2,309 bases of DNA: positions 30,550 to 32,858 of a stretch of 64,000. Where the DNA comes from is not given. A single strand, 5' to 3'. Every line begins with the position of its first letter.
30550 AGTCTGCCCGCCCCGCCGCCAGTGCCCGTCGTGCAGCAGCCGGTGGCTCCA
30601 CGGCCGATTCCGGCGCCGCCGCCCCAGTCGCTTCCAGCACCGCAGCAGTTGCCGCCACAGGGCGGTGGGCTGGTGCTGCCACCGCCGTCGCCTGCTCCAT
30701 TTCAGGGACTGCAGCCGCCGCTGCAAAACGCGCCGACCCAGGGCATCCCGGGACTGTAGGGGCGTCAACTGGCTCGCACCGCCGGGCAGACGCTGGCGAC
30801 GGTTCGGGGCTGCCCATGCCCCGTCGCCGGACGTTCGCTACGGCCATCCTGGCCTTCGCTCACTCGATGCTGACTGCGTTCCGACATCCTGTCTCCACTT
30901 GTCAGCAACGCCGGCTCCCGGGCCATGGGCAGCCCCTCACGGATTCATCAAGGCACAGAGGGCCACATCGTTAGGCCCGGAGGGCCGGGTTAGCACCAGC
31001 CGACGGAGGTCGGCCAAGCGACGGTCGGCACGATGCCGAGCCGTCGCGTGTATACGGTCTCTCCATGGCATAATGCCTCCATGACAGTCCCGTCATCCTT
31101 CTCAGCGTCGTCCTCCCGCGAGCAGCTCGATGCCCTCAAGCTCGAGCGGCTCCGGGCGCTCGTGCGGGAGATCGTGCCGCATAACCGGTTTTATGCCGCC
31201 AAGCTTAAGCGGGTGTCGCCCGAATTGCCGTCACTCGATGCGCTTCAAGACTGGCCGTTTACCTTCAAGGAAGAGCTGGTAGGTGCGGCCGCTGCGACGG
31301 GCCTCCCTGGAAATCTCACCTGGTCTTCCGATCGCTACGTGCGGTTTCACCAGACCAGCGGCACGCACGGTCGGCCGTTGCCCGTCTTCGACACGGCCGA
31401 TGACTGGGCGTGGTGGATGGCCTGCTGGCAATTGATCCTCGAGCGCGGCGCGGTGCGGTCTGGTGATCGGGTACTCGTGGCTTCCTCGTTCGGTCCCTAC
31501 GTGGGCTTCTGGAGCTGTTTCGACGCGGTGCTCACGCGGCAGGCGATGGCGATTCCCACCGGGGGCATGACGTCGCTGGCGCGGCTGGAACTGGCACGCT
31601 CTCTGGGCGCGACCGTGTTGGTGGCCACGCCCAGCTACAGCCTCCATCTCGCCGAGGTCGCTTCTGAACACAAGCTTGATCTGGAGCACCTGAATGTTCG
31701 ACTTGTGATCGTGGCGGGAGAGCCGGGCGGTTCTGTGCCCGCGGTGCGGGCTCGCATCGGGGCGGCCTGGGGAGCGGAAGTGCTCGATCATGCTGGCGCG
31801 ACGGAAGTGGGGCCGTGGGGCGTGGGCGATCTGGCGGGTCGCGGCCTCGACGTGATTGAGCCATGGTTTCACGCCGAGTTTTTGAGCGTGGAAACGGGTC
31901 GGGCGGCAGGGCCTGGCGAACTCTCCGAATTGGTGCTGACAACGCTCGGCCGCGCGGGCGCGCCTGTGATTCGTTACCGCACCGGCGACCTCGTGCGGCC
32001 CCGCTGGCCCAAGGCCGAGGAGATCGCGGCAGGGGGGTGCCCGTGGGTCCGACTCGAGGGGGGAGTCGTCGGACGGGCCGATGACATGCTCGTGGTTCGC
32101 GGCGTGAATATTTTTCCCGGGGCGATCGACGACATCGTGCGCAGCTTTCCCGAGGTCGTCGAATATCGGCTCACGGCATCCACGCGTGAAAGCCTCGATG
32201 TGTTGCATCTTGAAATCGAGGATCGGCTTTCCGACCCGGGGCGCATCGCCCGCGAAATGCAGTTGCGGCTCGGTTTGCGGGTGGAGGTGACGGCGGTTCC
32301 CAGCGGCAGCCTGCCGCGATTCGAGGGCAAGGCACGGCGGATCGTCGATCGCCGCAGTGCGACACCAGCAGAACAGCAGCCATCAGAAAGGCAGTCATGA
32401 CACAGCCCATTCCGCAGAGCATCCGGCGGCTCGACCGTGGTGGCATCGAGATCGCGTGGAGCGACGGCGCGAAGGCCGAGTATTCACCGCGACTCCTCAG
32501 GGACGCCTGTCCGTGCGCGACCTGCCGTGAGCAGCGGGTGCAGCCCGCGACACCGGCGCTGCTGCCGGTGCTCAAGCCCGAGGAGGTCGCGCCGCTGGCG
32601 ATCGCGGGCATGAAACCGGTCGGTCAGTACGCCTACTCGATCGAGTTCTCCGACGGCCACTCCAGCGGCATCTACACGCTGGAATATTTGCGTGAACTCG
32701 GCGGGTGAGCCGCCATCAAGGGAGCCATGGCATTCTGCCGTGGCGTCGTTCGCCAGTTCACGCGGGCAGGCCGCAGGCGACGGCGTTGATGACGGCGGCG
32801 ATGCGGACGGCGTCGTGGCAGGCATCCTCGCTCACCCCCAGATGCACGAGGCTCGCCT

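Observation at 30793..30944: Structured intergenic repeat family: four copies in 64 kb, with terminal inverted repeats, an asymmetric conserved core and a compensatory pair change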

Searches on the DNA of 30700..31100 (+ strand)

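Call 55: search_rna_families(source=window, start=30700, end=31100, threshold=evalue, max_evalue=10, show_alignments=2)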
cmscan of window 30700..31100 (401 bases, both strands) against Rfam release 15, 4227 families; matches with E-value up to 10: 2.
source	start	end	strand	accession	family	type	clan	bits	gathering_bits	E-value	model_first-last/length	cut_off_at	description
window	31050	31100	-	RF00168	Lysine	Cis-reg; riboswitch;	-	11.6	30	1.3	130-182/182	5'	Lysine riboswitch aptamer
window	30927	30973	-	RF01138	sR23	Gene; snRNA; snoRNA; CD-box;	-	9.2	45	9.3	1-54/54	no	Small nucleolar RNA sR23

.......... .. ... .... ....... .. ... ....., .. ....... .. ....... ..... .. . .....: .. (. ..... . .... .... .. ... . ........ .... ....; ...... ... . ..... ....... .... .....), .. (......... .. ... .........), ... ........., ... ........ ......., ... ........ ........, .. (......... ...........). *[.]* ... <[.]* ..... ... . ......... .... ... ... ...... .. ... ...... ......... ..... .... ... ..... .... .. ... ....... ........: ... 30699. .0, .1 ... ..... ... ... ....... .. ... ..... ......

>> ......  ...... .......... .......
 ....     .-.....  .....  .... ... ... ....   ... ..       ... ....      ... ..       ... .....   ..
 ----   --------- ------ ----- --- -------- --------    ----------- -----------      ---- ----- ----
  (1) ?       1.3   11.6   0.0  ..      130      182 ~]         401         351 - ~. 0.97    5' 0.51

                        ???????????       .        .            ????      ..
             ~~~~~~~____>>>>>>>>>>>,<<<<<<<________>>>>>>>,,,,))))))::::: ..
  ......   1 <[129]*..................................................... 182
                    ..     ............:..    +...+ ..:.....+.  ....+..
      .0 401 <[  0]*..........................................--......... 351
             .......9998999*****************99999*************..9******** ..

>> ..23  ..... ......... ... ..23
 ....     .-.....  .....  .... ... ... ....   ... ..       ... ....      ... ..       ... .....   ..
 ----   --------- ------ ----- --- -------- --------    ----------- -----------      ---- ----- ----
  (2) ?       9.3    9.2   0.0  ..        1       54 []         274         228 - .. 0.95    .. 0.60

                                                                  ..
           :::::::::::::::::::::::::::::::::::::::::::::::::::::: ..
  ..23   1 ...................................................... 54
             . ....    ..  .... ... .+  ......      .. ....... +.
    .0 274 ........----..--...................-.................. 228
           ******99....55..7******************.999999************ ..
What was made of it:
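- On Any Rfam 15 RNA family: Around c2, only chance-level hits at E up to 10 (call 55).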

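Call 57: build_rna_model(alignment_id=A2, structure=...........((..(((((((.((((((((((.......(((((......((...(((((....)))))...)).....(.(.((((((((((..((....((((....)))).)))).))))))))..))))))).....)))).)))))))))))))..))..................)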
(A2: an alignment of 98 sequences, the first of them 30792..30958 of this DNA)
Model R1 built from alignment A2 (98 sequences, 182 columns); structure: as given.
model positions 168; base pairs 49; branch points 1; effective number of sequences 1.92; information 0.59 bits per position. Calibrated on 0.2 Mb of random sequence (short: E-values are rough).
structure used (alignment columns):
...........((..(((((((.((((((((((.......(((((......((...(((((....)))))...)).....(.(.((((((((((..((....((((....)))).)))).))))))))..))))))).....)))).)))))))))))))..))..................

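Call 58: search_with_rna_model(model_id=R1, source=window, filters=off, max_evalue=10)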
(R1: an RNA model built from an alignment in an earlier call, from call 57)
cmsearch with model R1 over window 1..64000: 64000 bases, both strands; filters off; matches with E-value up to 10: 66.
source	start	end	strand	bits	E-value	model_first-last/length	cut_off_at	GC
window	8928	9095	+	175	8.9e-40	1-168/168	no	0.7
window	30792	30958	+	168.2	3.6e-38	1-168/168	no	0.66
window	49003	49168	+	132.2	1.2e-29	1-168/168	no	0.68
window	39384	39569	-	88.7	2.4e-19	26-135/168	no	0.7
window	30784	30950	-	25.5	0.00022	1-168/168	no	0.67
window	8920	9087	-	18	0.013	1-168/168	no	0.71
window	25223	25400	+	13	0.2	1-168/168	no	0.66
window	52884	52957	+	12.2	0.3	1-168/168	no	0.68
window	48937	49006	-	11.1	0.56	45-120/168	no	0.69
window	26492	26569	+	10.8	0.67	1-168/168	no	0.58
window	30973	30986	-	10.4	0.85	51-64/168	no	0.86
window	31934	32022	+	9.2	1.6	1-168/168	no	0.74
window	39248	39354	+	8.9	1.9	1-168/168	no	0.65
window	7076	7220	+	8.8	2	1-168/168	no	0.62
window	52875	52951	-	8.8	2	1-168/168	no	0.65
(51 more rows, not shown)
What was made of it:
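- Checked: The best remaining hit scores 13 bits, apart from antisense echoes of c1 and c2 (call 58).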

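Call 59: search_with_rna_model(model_id=R1, sources=[L001, L002, L003, L004, L005, L006, L007, L008, L009, L010, L011, L012, L013, L014, L015, L016, L017, L018, L019, L020, L021, L022, L023, L024, L025, L026, L027, L028, L029, L030, L031, L032, L033, L034, L035, L036, L037, L038, L039, L040, L041, L042, L043, L044, L045, L046, L047, L048, L049, L050, L051, L052, L053, L054, L055, L056, L057, L058, L059, L060, L061, L062, L063, L064, L065, L066, L067, L068, L069, L070, L071, L072, L073, L074, L075, L076, L077, L078, L079, L080, L081, L082, L083, L084, L085, L086, L087, L088, L089, L090, L091, L092, L093, L094, L095, L096, L097, L098, L099, L100], max_evalue=0.001)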
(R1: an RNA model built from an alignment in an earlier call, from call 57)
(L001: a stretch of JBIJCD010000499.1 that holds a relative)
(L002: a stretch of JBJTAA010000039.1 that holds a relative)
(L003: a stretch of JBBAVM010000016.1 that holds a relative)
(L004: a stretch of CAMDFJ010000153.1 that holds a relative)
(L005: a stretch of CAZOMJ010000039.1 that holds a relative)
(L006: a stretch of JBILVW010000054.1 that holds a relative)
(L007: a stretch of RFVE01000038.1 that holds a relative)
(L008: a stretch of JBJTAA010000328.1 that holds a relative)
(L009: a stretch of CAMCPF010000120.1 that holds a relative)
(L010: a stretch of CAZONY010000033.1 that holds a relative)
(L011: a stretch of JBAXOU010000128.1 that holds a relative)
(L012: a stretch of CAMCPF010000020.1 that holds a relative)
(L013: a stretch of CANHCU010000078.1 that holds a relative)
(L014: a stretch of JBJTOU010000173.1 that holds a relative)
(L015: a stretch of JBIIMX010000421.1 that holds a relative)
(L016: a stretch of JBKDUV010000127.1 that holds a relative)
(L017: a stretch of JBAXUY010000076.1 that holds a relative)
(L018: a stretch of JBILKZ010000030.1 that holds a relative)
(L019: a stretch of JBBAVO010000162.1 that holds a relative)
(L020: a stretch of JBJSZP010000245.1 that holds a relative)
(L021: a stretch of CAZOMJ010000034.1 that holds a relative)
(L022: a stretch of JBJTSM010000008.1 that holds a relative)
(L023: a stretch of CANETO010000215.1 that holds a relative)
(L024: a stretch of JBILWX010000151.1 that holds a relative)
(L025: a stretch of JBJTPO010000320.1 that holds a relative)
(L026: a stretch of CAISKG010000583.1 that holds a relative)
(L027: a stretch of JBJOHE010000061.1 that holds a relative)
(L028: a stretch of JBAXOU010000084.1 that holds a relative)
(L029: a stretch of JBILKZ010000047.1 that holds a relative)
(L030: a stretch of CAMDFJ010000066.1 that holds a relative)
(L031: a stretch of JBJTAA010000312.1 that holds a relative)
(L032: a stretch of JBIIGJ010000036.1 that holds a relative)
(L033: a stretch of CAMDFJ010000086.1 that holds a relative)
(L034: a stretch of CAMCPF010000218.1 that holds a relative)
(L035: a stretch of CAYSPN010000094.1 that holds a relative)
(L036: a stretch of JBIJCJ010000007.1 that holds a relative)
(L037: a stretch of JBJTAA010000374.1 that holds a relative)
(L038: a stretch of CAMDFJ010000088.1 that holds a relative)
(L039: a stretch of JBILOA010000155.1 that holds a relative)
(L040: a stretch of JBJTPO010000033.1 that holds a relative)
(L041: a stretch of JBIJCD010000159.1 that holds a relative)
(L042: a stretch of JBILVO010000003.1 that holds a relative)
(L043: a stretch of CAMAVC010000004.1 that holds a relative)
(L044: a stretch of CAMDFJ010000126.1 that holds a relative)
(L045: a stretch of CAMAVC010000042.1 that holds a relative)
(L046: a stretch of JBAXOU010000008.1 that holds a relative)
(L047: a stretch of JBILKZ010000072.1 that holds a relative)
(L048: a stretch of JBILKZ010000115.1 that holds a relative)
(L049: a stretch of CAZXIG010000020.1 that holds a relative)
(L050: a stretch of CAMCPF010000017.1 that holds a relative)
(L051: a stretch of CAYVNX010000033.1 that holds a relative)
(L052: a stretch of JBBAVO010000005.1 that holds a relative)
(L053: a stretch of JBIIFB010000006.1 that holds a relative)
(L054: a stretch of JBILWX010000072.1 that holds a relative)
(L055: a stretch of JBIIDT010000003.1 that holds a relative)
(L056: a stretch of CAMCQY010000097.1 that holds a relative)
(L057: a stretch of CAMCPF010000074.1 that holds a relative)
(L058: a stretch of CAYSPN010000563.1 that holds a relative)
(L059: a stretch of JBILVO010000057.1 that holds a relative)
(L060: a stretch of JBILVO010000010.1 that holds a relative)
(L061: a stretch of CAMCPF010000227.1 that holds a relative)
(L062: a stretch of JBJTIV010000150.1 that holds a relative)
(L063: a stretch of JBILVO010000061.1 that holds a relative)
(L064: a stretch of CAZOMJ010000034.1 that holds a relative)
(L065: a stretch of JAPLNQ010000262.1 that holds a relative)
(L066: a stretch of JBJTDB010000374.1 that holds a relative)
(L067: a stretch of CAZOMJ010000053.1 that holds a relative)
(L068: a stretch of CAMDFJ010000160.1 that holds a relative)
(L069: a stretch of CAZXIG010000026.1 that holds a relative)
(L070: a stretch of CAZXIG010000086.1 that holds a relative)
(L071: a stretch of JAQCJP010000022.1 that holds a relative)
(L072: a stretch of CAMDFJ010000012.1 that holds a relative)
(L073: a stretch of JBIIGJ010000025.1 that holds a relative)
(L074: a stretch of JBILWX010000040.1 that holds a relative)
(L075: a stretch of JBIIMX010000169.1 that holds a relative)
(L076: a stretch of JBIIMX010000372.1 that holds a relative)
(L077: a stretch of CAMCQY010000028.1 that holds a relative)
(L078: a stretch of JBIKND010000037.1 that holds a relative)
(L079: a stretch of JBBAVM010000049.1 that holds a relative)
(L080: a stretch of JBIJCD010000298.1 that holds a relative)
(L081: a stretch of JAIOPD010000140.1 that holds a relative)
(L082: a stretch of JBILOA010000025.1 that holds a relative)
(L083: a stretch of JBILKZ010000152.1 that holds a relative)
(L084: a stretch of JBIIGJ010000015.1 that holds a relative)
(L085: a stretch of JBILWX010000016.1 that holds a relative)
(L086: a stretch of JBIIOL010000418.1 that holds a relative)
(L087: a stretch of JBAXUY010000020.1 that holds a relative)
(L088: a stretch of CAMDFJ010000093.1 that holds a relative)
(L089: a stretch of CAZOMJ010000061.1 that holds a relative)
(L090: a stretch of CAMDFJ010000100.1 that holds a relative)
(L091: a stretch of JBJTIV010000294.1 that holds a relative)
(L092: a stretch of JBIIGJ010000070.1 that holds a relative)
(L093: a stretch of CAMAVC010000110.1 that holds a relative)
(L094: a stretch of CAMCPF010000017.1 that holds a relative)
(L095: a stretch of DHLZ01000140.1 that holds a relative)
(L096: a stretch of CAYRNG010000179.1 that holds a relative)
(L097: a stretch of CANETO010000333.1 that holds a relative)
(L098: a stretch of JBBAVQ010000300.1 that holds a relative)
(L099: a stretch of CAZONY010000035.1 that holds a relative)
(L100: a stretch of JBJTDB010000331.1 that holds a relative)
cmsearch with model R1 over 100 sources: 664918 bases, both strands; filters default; matches with E-value up to 0.001: 131.
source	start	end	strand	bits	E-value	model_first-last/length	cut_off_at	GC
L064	6102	6268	-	179.8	6.8e-40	1-168/168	no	0.68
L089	5320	5486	+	177.8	2.1e-39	1-168/168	no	0.68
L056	402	568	-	176.4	4.4e-39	1-168/168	no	0.7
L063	388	555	+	175.7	6.5e-39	1-168/168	no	0.68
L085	2793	2959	-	175.3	7.8e-39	1-168/168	no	0.7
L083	1123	1289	-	175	9.3e-39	1-168/168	no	0.7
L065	4718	4884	-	173.9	1.7e-38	1-168/168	no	0.69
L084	561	727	+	173.9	1.8e-38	1-168/168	no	0.7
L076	2418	2584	+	173.6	2e-38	1-168/168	no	0.68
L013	3139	3305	-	172.9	3e-38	1-168/168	no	0.71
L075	5180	5346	+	172.4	3.9e-38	1-168/168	no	0.68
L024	1301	1467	+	171.8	5.5e-38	1-168/168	no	0.7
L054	1218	1384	-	171.6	6.1e-38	1-168/168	no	0.69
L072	7489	7656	+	171.5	6.4e-38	1-168/168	no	0.67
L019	1001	1167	-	171.2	7.4e-38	1-168/168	no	0.69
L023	12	178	-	171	8.3e-38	1-168/168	no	0.68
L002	260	427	-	167.7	5.1e-37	1-168/168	no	0.71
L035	336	503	-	167.7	5.2e-37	1-168/168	no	0.7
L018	3030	3190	-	167.5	5.6e-37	7-168/168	5'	0.67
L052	7201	7367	+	167.4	5.9e-37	1-168/168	no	0.66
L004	4713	4881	+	167.4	6.1e-37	1-168/168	no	0.66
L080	154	321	-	165.7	1.5e-36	1-168/168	no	0.7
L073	7144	7310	-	165.6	1.6e-36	1-168/168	no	0.71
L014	4645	4812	-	164.1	3.6e-36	1-168/168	no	0.7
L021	5898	6064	+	162.5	8.5e-36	1-168/168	no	0.66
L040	2473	2640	-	162.2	1e-35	1-168/168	no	0.71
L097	860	1026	+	162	1.1e-35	1-168/168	no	0.71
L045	1174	1341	-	161.8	1.2e-35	1-168/168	no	0.71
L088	220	387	-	161.4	1.6e-35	1-168/168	no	0.71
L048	1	154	+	160.9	2.1e-35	14-168/168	5'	0.7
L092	177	343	-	160.3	2.9e-35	1-168/168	no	0.68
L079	3206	3373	-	160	3.3e-35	1-168/168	no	0.71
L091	2436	2603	+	159.8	3.8e-35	1-168/168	no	0.68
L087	339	506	+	159.4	4.6e-35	1-168/168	no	0.68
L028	1848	2015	-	159.4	4.7e-35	1-168/168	no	0.7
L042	88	256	+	159.1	5.5e-35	1-168/168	no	0.72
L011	1677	1843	+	158.7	6.9e-35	1-168/168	no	0.71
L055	4217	4384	-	158.5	7.4e-35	1-168/168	no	0.67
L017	1809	1975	-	158.4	8e-35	1-168/168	no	0.71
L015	10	173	+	157.9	1e-34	1-168/168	no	0.63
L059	5852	6018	+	157.8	1.1e-34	1-168/168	no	0.69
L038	2015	2182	+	157.5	1.3e-34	1-168/168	no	0.71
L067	375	541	-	157.2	1.5e-34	1-168/168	no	0.69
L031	2142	2309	+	157.2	1.6e-34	1-168/168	no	0.72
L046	4177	4344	-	157.1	1.7e-34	1-168/168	no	0.72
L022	2958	3125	+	156.8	1.9e-34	1-168/168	no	0.72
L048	2410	2576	+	155.9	3.1e-34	1-168/168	no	0.68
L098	2362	2528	+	155.9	3.1e-34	1-168/168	no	0.71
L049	69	235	-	155.9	3.2e-34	1-168/168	no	0.69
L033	1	156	-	154.7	5.9e-34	1-156/168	3'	0.72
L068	759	925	+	153.9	9.1e-34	1-168/168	no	0.71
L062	3999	4165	+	153.8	1e-33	1-168/168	no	0.68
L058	1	143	-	153.7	1e-33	1-144/168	3'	0.71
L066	2351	2517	-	153.4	1.2e-33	1-168/168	no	0.72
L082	5944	6109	-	152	2.7e-33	1-168/168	no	0.72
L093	7680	7846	+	151.9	2.8e-33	1-168/168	no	0.66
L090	6325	6492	+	151.7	3e-33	1-168/168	no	0.68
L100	332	498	-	151.7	3.2e-33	1-168/168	no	0.68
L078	291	458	-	151.3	3.9e-33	1-168/168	no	0.71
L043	6436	6603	+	151.1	4.3e-33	1-168/168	no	0.7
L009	7065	7232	+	151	4.7e-33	1-168/168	no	0.71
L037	5380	5546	-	150.4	6.3e-33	1-168/168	no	0.74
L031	3486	3652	+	150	7.7e-33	1-168/168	no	0.69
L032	891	1058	-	149.3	1.2e-32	1-168/168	no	0.7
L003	869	1035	+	148.2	2.1e-32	1-168/168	no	0.66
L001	2590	2744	-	148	2.3e-32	12-168/168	5'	0.7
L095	541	707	+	147.7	2.8e-32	1-168/168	no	0.69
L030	6459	6627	+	147.6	2.9e-32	1-168/168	no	0.65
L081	2103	2268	+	147.1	3.9e-32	1-168/168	no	0.72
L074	5488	5655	+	147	4e-32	1-168/168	no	0.74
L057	3648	3813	+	146.8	4.5e-32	1-168/168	no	0.69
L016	1699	1868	+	146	7e-32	1-168/168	no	0.69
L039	3148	3310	-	144.1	2e-31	1-168/168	no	0.67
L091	96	263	+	141.2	9.4e-31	1-168/168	no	0.71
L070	1127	1257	-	141.1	9.8e-31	15-146/168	no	0.73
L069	4334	4498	+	140.6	1.3e-30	1-168/168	no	0.7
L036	1479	1608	-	140.4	1.5e-30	16-145/168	no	0.72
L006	1816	1982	+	140.2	1.6e-30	1-168/168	no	0.72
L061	2568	2735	+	140.2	1.7e-30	1-168/168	no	0.68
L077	442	626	+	139.4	2.5e-30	1-168/168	no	0.66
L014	2809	2976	-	138.3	4.5e-30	1-168/168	no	0.71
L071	1756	1924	-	138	5.4e-30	1-168/168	no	0.7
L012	5825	5989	-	138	5.4e-30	1-168/168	no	0.69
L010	2960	3131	-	137.3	8e-30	1-168/168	no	0.71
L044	1790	1960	-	135.9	1.7e-29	1-168/168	no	0.7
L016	3474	3641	+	135.6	2e-29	1-168/168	no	0.74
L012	2111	2276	-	133.2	7.3e-29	1-168/168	no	0.69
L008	2645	2805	-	132.6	1e-28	7-168/168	no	0.69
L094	7491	7656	+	131.5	1.9e-28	1-168/168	no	0.7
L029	2086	2220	+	131.3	2.1e-28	1-135/168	3'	0.71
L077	1603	1795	-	130.7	2.9e-28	1-168/168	no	0.68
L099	1982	2150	+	129.6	5.2e-28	1-168/168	no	0.67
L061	5264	5431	-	128.9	7.7e-28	1-168/168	no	0.65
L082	143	308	-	128.9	7.7e-28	1-168/168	no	0.75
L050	2329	2494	-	128.2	1.1e-27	1-168/168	no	0.71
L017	4443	4610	+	126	3.9e-27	1-168/168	no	0.7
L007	866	1032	+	124.9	6.8e-27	1-168/168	no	0.61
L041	2692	2859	-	124.5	8.7e-27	1-168/168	no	0.74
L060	1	129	-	123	1.9e-26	1-129/168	3'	0.74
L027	6175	6341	+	120.6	7.1e-26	1-168/168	no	0.64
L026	2880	3018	-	116.7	5.9e-25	12-149/168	no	0.77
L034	5547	5678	+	116.7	6.1e-25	1-132/168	3'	0.71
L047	1199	1391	+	115.5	1.1e-24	1-168/168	no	0.68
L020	1439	1571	-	110.1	2.2e-23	35-168/168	5'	0.68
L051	3720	3913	+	106.4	1.6e-22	1-168/168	no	0.68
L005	2733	2858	-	101.8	2e-21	1-168/168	no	0.71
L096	6978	7099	+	99.7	6.4e-21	1-121/168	3'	0.67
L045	1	133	-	98.3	1.3e-20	1-133/168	3'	0.68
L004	4951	5118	-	95.4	6.6e-20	1-168/168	no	0.72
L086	1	91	-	85.4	1.5e-17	1-91/168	3'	0.69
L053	2065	2166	+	81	1.7e-16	1-145/168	3'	0.62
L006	1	94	-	66.6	4.3e-13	1-94/168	3'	0.67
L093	178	361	-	56.6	1e-10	1-168/168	no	0.72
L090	6571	6738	-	54.4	3.2e-10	1-168/168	no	0.65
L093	1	113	+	52.3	1e-09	55-168/168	5'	0.67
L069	2681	2809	+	50.2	3.3e-09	1-168/168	no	0.69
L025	2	142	+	49.1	5.8e-09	1-168/168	no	0.72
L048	2402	2568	-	40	8.3e-07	1-168/168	no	0.68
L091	2428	2595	-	38.9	1.6e-06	1-168/168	no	0.68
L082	5952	6117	+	36.5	5.6e-06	1-168/168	no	0.69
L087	331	498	-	31.8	7.4e-05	1-168/168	no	0.67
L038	2007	2174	-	31.1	0.00011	1-168/168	no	0.7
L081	2095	2261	-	31.1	0.00011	1-168/168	no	0.71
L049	77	243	+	30.8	0.00013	1-168/168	no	0.71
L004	4705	4873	-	30.7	0.00013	1-168/168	no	0.68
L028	1856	2021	+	29.6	0.00025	1-168/168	no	0.69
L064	6110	6276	+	29.5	0.00025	1-168/168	no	0.68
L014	4653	4820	+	29.3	0.00029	1-168/168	no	0.68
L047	1191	1383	-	28.6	0.00042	1-168/168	no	0.67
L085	2801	2967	+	28.2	0.00052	1-168/168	no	0.69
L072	7481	7648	-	27.9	0.00062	1-168/168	no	0.67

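Call 84: search_with_rna_model(model_id=R1, sources=[L232, L233], max_evalue=0.01, show_alignments=2)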
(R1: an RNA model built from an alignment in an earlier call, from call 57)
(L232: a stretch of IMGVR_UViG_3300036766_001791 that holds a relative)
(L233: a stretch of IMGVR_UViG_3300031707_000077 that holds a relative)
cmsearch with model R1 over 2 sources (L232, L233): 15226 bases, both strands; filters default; matches with E-value up to 0.01: 0.
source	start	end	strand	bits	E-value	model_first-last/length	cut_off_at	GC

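Call 90: search_with_rna_model(model_id=R1, sources=[L234, L235, L236, L237], max_evalue=0.001)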
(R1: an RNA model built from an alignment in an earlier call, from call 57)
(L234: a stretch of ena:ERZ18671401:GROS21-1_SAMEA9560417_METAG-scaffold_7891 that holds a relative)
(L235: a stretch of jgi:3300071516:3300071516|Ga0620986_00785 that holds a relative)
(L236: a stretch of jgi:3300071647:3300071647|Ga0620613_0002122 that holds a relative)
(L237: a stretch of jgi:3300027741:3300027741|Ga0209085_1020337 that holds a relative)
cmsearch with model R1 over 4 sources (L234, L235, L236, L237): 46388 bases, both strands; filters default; matches with E-value up to 0.001: 8.
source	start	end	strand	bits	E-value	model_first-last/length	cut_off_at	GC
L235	13153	13320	+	174.9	6.8e-40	1-168/168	no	0.68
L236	10613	10780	+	174.9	6.8e-40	1-168/168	no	0.68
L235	11038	11205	+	160.2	2.1e-36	1-168/168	no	0.7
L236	8499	8666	+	156.6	1.5e-35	1-168/168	no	0.7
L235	13145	13312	-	31.2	7e-06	1-168/168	no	0.68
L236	10605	10772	-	31.2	7e-06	1-168/168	no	0.68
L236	8491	8658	-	23.9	0.00037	1-168/168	no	0.7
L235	11030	11197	-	23.7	0.00043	1-168/168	no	0.7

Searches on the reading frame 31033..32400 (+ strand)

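Call 43: search_protein_families(library=pfam, proteins=[window:31033-32400:+])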
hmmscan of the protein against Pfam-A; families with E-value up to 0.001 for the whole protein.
window:31033-32400:+ (455 aa): 2 families
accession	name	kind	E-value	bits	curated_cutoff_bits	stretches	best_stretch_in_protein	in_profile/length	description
PF14535.12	AMP-binding_C_2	-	3.3e-15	56.6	25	1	357-441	1-96/96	AMP-binding enzyme C-terminal domain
PF00501.34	AMP-binding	-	2.7e-09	36.8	29.9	1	104-264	166-329/384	AMP-binding enzyme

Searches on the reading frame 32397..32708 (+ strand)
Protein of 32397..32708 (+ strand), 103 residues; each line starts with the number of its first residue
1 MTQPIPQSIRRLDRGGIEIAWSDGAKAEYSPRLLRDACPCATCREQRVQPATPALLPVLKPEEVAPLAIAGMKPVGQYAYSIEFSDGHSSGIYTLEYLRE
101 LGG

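Call 78: search_protein_families(library=pfam, proteins=[window:32397-32708:+], max_evalue=0.00001)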
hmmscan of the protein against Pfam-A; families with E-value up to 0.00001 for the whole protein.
window:32397-32708:+ (103 aa): 1 family
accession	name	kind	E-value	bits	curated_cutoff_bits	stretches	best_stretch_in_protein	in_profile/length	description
PF06155.17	GBBH-like_N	-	2.9e-23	82.9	22.8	1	14-99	7-85/85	Gamma-butyrobetaine hydroxylase-like, N-terminal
